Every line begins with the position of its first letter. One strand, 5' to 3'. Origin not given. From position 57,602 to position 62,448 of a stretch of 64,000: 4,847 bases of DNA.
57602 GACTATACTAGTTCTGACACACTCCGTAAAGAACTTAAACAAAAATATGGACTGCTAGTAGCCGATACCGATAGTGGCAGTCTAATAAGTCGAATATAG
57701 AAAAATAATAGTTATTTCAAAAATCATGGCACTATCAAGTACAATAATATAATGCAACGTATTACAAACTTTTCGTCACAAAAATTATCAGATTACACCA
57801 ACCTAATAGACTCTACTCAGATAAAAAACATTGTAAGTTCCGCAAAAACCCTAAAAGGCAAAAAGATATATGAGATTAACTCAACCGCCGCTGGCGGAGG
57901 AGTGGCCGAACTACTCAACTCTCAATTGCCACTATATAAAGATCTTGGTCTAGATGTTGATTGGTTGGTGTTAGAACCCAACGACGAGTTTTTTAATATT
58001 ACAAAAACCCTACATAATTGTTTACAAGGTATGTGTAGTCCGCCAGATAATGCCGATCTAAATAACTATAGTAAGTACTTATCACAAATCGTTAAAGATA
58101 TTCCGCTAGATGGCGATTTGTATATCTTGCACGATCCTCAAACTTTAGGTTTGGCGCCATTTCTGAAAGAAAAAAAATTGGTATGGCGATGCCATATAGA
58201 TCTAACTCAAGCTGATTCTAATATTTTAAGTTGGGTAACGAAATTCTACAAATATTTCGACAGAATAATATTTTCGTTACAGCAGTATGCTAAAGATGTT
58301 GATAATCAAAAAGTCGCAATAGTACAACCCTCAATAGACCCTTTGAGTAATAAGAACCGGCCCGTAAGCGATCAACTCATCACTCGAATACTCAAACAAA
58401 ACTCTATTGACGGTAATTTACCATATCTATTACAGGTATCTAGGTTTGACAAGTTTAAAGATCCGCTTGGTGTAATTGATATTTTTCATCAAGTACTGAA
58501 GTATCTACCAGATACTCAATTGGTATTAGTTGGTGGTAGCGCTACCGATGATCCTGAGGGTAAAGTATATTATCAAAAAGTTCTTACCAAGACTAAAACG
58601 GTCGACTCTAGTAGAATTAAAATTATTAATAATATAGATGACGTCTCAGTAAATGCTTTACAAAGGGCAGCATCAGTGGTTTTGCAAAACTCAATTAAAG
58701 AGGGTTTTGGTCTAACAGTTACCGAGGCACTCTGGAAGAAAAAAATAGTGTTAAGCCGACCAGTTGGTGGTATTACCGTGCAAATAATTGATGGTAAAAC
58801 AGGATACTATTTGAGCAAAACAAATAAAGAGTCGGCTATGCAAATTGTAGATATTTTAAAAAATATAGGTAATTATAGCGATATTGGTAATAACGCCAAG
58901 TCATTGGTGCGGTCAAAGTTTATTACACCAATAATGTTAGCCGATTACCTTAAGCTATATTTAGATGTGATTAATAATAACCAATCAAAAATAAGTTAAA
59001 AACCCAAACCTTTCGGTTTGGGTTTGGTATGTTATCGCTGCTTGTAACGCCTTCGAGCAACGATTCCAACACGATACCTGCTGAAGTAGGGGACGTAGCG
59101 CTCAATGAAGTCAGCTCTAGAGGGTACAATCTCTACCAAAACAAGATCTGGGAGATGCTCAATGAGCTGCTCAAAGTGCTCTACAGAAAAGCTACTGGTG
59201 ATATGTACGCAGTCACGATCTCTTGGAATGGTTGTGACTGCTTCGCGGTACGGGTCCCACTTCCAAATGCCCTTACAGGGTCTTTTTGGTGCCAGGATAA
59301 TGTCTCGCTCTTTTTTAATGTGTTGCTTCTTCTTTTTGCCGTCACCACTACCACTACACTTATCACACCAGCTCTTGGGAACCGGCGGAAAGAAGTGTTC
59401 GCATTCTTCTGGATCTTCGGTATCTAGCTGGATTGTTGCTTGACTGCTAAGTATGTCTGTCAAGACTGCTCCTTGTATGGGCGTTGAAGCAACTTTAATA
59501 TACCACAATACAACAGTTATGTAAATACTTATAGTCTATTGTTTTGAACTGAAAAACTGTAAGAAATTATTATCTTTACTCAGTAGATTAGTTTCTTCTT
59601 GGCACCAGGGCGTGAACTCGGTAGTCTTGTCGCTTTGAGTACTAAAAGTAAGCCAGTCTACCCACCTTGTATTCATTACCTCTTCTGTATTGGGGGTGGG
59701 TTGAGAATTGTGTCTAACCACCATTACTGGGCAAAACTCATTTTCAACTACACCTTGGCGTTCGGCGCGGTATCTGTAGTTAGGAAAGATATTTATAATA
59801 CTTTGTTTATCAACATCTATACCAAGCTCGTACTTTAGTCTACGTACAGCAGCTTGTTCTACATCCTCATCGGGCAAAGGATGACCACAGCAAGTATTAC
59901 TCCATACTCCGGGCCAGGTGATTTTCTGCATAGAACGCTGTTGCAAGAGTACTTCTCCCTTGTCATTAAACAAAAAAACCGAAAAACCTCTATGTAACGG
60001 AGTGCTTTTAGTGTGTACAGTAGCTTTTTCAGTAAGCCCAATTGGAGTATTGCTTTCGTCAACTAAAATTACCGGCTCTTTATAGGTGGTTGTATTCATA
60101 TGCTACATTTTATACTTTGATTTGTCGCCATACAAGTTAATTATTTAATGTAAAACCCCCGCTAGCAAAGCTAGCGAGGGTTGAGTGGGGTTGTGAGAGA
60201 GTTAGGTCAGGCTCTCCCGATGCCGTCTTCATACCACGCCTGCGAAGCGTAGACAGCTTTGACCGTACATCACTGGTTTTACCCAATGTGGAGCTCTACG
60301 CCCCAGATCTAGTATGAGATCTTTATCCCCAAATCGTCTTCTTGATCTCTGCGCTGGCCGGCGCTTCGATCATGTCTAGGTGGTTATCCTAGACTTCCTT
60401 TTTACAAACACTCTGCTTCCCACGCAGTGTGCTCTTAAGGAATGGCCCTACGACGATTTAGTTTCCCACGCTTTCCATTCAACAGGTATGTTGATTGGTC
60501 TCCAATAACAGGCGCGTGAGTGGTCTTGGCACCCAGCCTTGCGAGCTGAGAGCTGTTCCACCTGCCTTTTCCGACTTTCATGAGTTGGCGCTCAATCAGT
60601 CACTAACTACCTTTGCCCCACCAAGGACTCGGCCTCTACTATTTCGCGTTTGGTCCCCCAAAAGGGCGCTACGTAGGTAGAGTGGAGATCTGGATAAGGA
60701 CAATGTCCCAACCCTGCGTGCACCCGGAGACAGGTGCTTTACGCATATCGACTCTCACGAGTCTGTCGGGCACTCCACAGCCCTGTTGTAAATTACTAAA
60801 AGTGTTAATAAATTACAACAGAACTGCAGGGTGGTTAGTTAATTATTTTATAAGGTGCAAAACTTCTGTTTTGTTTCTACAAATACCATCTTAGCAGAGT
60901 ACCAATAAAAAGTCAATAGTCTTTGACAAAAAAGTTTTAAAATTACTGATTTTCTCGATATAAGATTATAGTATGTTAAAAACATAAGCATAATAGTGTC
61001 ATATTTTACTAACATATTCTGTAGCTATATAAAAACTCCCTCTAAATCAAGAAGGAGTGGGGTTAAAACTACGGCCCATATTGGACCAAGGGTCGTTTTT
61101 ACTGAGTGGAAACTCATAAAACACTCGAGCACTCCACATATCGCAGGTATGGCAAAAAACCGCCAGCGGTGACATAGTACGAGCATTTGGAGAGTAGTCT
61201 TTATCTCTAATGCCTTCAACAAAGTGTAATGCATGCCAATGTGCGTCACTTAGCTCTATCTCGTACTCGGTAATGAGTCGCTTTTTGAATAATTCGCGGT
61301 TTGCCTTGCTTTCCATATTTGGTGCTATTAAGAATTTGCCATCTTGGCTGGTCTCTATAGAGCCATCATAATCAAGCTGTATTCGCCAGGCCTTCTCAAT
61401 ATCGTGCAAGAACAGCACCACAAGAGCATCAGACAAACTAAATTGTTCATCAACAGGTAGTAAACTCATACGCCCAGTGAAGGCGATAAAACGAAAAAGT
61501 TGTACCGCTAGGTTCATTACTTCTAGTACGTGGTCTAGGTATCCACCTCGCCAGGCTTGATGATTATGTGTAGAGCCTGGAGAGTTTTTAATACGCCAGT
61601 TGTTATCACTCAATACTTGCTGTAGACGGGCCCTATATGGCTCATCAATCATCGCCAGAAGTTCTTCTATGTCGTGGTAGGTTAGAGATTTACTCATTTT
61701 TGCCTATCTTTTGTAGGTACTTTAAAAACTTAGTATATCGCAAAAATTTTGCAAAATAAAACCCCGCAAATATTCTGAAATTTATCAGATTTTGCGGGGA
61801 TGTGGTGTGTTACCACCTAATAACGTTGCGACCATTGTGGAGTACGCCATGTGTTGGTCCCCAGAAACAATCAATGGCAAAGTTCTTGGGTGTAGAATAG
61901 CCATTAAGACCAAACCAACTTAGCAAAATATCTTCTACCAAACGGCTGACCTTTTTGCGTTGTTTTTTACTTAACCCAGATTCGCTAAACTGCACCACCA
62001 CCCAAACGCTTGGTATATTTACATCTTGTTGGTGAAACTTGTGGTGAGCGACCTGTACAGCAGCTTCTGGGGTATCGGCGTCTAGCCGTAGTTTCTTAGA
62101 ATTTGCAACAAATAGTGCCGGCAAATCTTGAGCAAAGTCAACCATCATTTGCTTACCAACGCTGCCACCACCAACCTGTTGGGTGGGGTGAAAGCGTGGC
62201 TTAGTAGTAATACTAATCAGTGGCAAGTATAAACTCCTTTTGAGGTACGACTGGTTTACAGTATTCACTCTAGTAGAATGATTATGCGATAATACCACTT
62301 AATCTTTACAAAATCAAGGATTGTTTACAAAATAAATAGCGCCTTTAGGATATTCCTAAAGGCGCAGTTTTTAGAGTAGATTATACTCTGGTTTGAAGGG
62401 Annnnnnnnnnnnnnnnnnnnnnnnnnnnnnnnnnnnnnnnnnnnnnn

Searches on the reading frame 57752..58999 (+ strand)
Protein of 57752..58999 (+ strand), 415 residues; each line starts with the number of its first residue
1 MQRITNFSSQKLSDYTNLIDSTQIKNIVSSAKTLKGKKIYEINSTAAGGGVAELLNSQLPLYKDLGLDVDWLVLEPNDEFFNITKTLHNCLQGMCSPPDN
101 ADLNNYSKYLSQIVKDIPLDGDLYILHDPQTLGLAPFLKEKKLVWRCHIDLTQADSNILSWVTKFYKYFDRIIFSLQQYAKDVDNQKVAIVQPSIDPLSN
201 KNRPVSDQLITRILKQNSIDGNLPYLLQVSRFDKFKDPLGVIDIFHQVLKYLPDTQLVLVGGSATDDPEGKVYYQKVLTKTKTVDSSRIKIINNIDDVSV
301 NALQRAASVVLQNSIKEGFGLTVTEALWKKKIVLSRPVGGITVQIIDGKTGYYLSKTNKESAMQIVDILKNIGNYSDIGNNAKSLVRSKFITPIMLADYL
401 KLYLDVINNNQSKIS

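Call 4: search_protein_families(library=pfam, proteins=[window:57752-58999:+], max_evalue=1)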
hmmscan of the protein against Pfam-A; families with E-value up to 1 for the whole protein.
window:57752-58999:+ (415 aa): 4 families
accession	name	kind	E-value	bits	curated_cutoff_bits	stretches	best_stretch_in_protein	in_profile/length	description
PF21269.3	TreT_GT1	-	4.2e-42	143.7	27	1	42-181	2-144/144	Trehalose synthase, N-terminal domain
PF00534.26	Glycos_transf_1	-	1.5e-20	73.9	26.4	1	212-383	4-170/172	Glycosyl transferases group 1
PF13692.12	Glyco_trans_1_4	-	6.1e-11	43.2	27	1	225-371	3-142/142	Glycosyl transferases group 1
PF20706.3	GT4-conflict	-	0.0099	15.3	26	1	298-327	273-302/385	Family 4 Glycosyltransferase in conflict systems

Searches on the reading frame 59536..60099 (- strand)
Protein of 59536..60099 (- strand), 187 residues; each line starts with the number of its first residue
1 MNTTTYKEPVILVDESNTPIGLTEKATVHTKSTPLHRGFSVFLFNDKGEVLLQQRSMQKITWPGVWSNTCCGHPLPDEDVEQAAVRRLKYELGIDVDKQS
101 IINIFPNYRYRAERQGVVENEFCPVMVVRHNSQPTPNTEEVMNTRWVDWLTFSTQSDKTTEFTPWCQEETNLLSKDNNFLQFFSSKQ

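Call 4: search_protein_families(library=pfam, proteins=[window:59536-60099:-], max_evalue=1)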
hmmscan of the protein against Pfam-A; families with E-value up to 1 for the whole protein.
window:59536-60099:- (187 aa): 2 families
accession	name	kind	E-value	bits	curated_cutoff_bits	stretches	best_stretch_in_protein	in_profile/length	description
PF00293.34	NUDIX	-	1.9e-22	80.1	21.1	1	35-152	2-118/134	NUDIX domain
PF14815.12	NUDIX_4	-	0.0011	19.2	35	1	42-113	3-73/113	NUDIX domain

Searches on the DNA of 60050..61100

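Call 72: search_rna_families(source=window, start=60050, end=61100, threshold=evalue, max_evalue=1)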
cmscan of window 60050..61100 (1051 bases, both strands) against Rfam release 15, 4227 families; matches with E-value up to 1: 0.
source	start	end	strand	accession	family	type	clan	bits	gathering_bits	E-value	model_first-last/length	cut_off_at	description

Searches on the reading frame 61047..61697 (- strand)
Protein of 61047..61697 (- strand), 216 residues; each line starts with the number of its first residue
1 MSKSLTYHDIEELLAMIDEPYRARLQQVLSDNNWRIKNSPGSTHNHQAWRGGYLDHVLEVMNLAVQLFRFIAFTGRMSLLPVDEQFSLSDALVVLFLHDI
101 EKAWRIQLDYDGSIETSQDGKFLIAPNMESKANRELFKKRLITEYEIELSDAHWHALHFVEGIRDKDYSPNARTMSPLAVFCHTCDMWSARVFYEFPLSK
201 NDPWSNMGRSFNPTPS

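Call 4: search_protein_families(library=pfam, proteins=[window:61047-61697:-], max_evalue=1)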
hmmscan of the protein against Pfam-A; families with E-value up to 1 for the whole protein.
window:61047-61697:- (216 aa): 4 families
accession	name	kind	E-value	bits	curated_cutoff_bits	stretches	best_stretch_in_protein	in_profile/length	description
PF07514.17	TraI_2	-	0.0078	15.6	23.9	1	14-72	27-85/324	Putative helicase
PF04358.19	DsrC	-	0.035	15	24.9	1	135-176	23-65/107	DsrC like protein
PF01966.28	HD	-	0.095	13.4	22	1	53-105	1-47/116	HD domain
PF09032.16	Siah-Interact_N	-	0.19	12.4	23.5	1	8-36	8-36/78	Siah interacting protein, N terminal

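Call 12: search_protein_families(library=ncbifam, proteins=[window:61047-61697:-], max_evalue=0.1)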
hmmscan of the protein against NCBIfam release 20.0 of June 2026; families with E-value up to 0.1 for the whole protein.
window:61047-61697:- (216 aa): 2 families
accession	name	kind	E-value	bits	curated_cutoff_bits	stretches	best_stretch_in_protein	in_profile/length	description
NF041494.1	MobH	equivalog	0.00017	20.6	200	1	8-76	19-87/340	MobH family relaxase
TIGR03760.1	ICE_TraI_Pfluor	equivalog_domain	0.00028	20.6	161.4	1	11-103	26-120/218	integrating conjugative element relaxase, PFGI-1 class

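Call 44: search_protein_families(library=padloc, proteins=[window:61047-61697:-], max_evalue=0.01)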
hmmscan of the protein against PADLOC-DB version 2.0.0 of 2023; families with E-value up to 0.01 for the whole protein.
window:61047-61697:- (216 aa): 0 families

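Call 99: search_protein_families(library=phrogs, proteins=[window:61047-61697:-], max_evalue=0.01)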
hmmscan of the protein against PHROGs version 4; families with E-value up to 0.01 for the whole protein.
window:61047-61697:- (216 aa): 1 family
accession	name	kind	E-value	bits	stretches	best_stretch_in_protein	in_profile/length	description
phrog_5889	-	unknown function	2.4e-09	37.9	1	14-211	27-212/242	-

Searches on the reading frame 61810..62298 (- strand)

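Call 4: search_protein_families(library=pfam, proteins=[window:61810-62298:-], max_evalue=1)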
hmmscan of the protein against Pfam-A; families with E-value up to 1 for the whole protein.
window:61810-62298:- (162 aa): 2 families
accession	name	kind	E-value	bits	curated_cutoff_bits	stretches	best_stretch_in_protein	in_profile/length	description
PF21606.3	BgaA-like_CBM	-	0.054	13.9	27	1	95-153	40-92/160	Beta-galactosidase-like, Galactose-binding domain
PF15228.11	DAP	-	0.083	14.3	27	1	67-89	57-79/98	Death-associated protein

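Call 12: search_protein_families(library=ncbifam, proteins=[window:61810-62298:-], max_evalue=0.1)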
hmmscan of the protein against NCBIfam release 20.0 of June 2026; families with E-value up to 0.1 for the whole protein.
window:61810-62298:- (162 aa): 1 family
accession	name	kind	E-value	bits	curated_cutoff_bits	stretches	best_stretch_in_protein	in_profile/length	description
NF007139.0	PRK09585.1-3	equivalog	0.028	13.5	367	1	42-98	297-355/370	anhydro-N-acetylmuramic acid kinase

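Call 44: search_protein_families(library=padloc, proteins=[window:61810-62298:-], max_evalue=0.01)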
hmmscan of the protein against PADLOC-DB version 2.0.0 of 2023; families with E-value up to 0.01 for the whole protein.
window:61810-62298:- (162 aa): 0 families

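Call 99: search_protein_families(library=phrogs, proteins=[window:61810-62298:-], max_evalue=0.01)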
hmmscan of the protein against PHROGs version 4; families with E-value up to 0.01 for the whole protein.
window:61810-62298:- (162 aa): 0 families
